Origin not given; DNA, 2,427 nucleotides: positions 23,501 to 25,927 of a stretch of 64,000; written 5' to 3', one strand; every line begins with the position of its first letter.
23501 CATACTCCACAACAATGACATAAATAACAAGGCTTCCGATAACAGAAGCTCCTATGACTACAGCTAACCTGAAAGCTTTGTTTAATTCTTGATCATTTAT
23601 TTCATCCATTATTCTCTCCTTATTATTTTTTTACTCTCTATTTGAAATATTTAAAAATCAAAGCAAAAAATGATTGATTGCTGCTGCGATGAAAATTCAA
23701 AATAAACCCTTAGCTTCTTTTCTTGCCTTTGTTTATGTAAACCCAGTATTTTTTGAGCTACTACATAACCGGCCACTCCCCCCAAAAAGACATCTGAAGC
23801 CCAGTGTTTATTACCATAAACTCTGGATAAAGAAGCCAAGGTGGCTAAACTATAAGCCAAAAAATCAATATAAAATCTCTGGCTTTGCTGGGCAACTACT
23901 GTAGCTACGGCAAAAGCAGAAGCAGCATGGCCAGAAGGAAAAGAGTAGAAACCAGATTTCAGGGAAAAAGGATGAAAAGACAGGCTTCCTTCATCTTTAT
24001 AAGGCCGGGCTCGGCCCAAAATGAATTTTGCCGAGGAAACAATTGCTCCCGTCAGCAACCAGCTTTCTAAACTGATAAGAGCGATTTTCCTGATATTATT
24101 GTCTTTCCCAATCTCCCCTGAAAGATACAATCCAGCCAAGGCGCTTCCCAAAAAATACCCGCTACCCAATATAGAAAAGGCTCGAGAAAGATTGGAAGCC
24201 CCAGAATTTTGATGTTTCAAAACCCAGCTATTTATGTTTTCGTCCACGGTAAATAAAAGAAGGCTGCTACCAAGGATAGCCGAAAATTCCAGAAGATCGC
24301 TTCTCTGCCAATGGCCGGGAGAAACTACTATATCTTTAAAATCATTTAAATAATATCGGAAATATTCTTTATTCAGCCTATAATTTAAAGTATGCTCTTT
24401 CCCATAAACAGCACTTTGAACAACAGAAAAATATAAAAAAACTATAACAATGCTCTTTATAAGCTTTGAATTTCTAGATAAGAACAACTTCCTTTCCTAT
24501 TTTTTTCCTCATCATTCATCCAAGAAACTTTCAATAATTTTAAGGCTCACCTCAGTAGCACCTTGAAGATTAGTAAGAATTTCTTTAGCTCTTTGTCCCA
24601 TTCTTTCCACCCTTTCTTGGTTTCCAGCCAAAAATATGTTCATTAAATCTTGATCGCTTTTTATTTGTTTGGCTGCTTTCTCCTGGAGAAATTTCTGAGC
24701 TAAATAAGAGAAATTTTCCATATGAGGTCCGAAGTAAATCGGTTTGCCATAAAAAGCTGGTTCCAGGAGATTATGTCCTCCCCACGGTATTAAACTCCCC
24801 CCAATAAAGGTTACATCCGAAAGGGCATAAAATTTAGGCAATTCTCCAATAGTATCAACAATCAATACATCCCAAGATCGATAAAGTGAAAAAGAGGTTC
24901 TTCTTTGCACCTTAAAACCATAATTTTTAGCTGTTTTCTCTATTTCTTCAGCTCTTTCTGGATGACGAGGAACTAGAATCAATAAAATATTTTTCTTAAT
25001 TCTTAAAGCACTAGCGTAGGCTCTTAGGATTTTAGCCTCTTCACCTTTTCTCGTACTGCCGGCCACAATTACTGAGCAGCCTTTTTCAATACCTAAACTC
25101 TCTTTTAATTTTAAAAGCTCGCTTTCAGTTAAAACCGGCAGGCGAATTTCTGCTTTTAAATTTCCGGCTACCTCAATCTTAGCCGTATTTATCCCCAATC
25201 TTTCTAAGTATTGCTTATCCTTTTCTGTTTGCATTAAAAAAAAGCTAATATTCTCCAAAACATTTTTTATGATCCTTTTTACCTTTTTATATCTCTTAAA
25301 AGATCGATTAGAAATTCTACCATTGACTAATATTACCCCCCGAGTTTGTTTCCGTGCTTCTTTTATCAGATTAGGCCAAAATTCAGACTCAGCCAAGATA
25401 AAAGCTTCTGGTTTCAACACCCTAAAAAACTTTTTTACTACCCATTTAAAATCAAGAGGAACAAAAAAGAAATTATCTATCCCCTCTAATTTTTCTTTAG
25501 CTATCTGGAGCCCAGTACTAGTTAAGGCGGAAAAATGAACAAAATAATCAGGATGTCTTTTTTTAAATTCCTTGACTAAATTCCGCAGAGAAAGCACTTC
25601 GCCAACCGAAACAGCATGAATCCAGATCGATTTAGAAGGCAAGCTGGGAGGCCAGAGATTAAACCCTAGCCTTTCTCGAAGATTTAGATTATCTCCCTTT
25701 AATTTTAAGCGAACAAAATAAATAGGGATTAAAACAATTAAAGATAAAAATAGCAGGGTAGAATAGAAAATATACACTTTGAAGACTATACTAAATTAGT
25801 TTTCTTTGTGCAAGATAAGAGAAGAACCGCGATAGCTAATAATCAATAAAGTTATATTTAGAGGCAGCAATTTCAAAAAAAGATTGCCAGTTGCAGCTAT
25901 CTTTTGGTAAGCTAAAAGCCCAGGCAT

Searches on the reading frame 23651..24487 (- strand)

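Call 37: search_protein_families(library=ncbifam, proteins=[window:23651-24487:-], max_evalue=0.00001)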
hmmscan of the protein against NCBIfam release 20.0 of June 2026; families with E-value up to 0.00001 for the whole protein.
window:23651-24487:- (278 aa): 1 family
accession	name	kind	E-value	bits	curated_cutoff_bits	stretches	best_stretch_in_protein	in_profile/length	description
NF047884.1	UdeprDiPSep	equivalog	2.1e-10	40.8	250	1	130-248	69-184/188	undecaprenyl-diphosphatase SepP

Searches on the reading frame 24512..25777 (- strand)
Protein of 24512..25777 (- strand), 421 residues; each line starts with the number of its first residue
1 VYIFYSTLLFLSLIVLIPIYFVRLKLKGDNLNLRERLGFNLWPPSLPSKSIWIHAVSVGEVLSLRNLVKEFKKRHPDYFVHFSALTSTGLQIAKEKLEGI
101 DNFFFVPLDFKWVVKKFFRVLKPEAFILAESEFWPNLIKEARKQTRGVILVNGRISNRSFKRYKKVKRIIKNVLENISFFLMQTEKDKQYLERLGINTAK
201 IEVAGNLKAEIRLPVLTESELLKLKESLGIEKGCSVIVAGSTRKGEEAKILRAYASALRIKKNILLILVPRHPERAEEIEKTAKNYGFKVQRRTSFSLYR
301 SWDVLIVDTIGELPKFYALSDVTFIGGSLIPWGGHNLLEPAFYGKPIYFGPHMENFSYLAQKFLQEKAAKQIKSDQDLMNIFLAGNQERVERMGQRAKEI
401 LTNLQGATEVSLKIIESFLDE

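Call 37: search_protein_families(library=ncbifam, proteins=[window:24512-25777:-], max_evalue=0.00001)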
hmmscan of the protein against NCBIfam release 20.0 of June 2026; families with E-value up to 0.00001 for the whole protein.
window:24512-25777:- (421 aa): 5 families
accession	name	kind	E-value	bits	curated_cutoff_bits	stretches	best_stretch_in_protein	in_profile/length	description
NF004388.0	PRK05749.1-4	equivalog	5.7e-102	341.4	438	1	3-419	5-421/425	lipid IV(A) 3-deoxy-D-manno-octulosonic acid transferase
NF004386.0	PRK05749.1-2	equivalog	4.2e-88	296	524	1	4-419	5-427/433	lipid IV(A) 3-deoxy-D-manno-octulosonic acid transferase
NF004389.0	PRK05749.1-5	equivalog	8.5e-88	294.9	363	1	1-401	1-391/402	lipid IV(A) 3-deoxy-D-manno-octulosonic acid transferase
NF004387.0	PRK05749.1-3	equivalog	9.6e-78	261.9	617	1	19-420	28-424/440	lipid IV(A) 3-deoxy-D-manno-octulosonic acid transferase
NF004385.0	PRK05749.1-1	equivalog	9.1e-69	232.1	590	1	10-419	6-420/425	lipid IV(A) 3-deoxy-D-manno-octulosonic acid transferase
